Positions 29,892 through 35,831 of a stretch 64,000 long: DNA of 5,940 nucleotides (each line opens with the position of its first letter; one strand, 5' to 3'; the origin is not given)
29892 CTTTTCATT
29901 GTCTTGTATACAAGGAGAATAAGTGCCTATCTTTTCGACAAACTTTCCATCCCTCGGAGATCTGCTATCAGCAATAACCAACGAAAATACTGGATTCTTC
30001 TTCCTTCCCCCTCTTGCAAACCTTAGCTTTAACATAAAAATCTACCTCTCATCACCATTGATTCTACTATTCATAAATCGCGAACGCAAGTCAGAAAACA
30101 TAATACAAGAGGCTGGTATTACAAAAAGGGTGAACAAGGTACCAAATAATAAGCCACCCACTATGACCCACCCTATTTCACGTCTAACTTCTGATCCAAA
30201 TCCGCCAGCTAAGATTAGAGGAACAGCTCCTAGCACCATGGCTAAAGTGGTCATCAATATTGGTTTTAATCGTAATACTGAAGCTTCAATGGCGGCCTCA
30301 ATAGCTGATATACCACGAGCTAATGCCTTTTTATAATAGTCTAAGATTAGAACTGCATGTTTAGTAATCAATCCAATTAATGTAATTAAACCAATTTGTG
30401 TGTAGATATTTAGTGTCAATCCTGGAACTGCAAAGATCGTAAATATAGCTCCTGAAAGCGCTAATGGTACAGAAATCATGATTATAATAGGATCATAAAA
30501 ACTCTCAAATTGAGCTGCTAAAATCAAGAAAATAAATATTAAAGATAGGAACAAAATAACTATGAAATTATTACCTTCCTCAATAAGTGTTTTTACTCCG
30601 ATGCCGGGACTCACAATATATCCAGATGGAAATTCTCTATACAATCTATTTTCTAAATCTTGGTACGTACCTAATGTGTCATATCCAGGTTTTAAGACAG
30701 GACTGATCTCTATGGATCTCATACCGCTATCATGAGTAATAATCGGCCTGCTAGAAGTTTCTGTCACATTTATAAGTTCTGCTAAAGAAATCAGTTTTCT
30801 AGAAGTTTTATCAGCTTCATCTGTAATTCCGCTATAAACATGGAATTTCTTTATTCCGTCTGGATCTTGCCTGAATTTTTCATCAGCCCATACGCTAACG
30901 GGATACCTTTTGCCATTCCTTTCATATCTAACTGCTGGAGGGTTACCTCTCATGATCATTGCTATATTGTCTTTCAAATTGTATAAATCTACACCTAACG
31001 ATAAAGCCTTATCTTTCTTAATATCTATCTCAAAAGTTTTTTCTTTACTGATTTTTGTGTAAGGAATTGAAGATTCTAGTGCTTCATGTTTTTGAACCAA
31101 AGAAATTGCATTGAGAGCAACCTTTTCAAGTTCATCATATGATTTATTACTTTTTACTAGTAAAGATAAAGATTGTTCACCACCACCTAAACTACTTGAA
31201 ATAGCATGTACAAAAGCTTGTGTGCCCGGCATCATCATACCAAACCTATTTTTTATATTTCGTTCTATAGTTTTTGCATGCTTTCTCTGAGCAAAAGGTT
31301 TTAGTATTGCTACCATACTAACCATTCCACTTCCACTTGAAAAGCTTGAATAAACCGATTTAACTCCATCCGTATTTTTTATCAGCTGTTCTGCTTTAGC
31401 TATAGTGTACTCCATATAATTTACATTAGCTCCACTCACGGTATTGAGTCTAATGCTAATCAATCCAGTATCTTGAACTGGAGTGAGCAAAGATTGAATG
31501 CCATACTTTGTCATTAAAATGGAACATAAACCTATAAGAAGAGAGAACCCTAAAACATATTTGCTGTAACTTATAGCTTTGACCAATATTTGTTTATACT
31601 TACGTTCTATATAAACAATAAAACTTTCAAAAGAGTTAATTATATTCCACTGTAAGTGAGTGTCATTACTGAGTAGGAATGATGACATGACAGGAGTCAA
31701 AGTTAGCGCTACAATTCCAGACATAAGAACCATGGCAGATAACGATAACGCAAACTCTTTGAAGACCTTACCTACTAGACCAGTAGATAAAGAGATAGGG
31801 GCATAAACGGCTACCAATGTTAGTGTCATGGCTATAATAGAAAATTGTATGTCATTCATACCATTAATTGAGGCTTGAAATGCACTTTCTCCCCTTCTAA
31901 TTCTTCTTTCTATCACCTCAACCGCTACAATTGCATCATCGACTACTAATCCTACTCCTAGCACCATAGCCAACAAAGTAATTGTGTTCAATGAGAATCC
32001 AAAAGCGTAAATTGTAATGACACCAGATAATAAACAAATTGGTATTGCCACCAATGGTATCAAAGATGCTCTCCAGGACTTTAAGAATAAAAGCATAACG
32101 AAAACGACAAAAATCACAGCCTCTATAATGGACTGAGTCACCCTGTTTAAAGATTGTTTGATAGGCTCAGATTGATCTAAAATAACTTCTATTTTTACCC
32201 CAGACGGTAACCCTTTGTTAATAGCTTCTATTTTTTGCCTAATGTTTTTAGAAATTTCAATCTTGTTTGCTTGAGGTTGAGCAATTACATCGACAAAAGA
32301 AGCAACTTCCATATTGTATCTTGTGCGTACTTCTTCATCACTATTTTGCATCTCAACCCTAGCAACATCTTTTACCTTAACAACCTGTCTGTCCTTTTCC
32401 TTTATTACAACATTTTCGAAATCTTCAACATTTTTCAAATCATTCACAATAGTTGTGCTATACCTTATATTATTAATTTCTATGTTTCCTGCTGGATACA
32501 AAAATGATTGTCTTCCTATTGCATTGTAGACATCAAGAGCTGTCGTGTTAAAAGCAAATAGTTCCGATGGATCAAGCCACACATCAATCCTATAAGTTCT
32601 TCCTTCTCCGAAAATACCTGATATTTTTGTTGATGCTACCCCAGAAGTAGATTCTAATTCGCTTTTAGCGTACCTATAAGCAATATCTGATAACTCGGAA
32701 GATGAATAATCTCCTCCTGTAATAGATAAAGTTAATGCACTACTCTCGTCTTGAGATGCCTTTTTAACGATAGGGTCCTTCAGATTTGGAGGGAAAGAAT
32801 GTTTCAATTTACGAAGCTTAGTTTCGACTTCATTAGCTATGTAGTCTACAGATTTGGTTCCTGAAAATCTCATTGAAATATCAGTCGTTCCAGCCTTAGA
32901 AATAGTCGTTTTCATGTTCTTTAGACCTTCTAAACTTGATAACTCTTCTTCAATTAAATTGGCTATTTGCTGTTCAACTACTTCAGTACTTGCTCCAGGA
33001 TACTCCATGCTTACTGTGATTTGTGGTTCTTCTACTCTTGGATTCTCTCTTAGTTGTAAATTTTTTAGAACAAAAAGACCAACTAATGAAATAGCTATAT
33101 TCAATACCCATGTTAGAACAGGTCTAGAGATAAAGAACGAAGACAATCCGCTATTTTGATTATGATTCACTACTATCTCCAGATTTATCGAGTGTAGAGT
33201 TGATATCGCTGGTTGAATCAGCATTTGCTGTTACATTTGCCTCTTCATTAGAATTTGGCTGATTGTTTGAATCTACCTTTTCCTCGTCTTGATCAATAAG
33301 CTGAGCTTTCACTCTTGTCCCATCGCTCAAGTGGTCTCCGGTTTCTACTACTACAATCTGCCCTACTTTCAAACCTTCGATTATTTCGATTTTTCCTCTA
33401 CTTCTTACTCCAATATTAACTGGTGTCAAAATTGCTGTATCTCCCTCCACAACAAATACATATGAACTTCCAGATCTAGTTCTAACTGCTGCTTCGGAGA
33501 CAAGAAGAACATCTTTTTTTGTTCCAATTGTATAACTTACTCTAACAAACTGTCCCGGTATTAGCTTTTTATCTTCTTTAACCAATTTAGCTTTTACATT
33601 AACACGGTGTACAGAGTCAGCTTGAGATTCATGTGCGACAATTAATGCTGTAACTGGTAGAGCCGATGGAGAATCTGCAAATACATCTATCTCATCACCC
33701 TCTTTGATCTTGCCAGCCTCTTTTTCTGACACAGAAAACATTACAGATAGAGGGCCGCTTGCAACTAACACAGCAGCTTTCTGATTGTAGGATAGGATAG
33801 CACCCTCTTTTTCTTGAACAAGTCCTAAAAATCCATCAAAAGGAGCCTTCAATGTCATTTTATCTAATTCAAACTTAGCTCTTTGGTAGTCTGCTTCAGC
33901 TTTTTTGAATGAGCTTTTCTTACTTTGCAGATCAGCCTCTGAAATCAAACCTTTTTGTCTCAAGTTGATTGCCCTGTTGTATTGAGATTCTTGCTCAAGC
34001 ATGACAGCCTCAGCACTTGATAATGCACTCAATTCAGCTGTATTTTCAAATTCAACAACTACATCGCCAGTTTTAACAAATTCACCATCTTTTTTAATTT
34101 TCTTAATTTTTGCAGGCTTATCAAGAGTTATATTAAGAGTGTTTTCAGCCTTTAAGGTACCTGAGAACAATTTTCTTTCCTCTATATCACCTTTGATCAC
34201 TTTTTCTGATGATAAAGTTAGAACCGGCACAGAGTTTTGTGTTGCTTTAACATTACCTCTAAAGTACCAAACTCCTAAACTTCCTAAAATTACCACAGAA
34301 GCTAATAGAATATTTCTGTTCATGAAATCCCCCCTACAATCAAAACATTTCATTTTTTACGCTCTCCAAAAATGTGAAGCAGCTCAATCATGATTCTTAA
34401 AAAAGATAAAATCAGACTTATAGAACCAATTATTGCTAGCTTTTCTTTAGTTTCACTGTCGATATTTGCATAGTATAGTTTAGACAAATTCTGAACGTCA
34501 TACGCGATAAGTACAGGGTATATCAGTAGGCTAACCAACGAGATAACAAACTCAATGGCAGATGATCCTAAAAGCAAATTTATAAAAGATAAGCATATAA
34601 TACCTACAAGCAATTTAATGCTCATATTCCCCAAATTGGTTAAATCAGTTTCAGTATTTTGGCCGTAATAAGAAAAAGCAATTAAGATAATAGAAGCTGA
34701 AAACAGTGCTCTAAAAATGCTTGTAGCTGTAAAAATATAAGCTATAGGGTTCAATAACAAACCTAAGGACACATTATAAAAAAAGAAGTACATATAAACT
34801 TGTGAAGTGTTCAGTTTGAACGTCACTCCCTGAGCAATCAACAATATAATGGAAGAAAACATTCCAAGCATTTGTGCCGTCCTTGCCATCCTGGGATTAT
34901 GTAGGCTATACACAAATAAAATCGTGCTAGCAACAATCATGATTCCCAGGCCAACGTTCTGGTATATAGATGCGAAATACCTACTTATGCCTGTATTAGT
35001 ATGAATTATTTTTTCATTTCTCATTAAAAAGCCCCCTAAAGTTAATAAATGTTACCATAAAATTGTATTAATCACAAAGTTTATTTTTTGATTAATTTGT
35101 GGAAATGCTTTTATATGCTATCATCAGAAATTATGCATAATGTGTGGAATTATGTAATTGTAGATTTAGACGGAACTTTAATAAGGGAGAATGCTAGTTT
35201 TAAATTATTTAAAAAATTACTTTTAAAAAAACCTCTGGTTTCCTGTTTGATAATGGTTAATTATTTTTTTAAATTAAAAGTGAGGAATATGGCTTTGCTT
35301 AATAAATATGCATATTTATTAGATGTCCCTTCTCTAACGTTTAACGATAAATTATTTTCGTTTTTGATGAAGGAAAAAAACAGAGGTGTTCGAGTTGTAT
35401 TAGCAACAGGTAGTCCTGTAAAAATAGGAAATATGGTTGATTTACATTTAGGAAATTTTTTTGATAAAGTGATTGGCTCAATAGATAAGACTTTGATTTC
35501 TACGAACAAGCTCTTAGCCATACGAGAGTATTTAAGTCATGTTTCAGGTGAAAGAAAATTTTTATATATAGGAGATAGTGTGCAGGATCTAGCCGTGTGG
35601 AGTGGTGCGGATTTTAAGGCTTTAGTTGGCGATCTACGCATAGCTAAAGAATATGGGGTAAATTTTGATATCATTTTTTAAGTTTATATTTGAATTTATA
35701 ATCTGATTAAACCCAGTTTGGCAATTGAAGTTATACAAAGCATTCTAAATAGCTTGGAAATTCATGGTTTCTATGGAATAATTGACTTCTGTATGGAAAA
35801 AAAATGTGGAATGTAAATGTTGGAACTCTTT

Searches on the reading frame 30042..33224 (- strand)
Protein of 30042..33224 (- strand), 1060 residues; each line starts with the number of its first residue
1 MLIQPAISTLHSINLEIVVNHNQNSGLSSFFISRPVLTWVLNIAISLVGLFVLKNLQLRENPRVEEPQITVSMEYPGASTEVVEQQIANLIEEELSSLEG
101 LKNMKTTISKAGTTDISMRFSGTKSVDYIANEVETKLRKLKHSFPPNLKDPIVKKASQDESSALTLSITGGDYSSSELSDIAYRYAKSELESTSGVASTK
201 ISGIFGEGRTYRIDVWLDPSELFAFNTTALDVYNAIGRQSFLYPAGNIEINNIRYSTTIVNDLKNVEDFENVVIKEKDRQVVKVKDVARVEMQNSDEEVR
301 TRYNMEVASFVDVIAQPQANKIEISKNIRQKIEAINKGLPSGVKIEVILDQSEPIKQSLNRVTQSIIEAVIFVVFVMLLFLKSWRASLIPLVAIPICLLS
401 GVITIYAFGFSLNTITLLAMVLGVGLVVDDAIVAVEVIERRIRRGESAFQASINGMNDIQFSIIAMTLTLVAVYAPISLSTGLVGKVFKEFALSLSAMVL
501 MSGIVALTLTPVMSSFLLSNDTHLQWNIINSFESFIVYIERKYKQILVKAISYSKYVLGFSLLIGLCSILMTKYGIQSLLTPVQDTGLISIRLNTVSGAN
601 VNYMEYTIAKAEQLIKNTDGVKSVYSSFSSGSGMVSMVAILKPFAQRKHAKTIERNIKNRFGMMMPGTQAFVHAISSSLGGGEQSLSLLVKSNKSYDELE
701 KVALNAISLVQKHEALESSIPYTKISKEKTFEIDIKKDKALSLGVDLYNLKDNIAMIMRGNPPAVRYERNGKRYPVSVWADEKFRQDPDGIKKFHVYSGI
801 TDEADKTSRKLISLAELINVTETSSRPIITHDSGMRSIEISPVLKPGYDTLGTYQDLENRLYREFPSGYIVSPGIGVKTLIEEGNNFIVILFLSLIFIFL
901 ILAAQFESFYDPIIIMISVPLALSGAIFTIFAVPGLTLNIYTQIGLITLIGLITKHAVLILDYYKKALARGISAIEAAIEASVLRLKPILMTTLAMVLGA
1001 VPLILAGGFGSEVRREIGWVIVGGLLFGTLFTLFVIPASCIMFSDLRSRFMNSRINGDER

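Call 15: search_protein_families(library=pfam, proteins=[window:30042-33224:-], max_evalue=0.01)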
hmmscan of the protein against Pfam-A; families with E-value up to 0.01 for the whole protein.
window:30042-33224:- (1060 aa): 2 families
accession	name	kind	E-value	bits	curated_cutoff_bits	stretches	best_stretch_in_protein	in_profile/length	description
PF00873.25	ACR_tran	-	2.1e-224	747.9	28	1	28-1038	2-1015/1021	AcrB/AcrD/AcrF family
PF03176.21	MMPL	-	8e-12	45.2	20.5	2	353-513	135-298/333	MMPL family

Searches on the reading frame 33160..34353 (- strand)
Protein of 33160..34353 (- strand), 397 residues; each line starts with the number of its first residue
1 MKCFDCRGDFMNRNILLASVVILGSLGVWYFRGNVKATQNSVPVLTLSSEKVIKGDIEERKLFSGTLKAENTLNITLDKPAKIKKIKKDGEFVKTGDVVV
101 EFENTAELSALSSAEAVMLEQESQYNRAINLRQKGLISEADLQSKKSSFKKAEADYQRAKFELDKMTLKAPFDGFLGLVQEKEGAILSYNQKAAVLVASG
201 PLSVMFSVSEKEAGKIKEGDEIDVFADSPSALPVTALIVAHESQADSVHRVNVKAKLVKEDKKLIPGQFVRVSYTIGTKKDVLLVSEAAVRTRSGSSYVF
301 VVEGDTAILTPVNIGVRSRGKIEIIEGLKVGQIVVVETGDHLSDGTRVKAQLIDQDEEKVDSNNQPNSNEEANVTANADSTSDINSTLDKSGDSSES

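Call 15: search_protein_families(library=pfam, proteins=[window:33160-34353:-], max_evalue=0.01)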
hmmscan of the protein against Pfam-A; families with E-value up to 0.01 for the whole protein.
window:33160-34353:- (397 aa): 2 families
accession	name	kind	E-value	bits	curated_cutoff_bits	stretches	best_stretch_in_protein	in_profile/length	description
PF13437.12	HlyD_3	-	2.6e-07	31.8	22.2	1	167-267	1-106/106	HlyD family secretion protein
PF16576.10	HlyD_D23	-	8.7e-05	22.3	30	1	80-270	27-214/214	Barrel-sandwich domain of CusB or HlyD membrane-fusion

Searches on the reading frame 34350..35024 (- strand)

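Call 15: search_protein_families(library=pfam, proteins=[window:34350-35024:-], max_evalue=0.01)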
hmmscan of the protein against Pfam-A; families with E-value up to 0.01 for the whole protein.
window:34350-35024:- (224 aa): 1 family
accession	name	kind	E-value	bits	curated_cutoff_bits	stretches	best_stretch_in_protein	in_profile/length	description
PF01027.25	Bax1-I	-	3.1e-28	99.4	34.1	1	15-219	2-207/207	Inhibitor of apoptosis-promoting Bax1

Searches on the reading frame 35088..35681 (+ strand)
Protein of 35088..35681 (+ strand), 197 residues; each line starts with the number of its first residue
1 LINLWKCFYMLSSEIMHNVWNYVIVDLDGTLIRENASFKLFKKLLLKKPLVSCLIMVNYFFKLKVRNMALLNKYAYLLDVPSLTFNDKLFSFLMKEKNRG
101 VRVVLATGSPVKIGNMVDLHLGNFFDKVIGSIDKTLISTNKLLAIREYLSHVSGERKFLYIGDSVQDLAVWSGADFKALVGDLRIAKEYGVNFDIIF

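Call 15: search_protein_families(library=pfam, proteins=[window:35088-35681:+], max_evalue=0.01)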
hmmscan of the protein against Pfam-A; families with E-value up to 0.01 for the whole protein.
window:35088-35681:+ (197 aa): 3 families
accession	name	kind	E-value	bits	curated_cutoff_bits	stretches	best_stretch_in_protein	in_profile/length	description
PF12710.13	HAD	-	2.9e-07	31.6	27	1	23-169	1-186/189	haloacid dehalogenase-like hydrolase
PF00702.32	Hydrolase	-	1.3e-05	26.1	26.4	1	92-169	106-185/191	haloacid dehalogenase-like hydrolase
PF08282.18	Hydrolase_3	-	0.0066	16.6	20.9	0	23-38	1-16/255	haloacid dehalogenase-like hydrolase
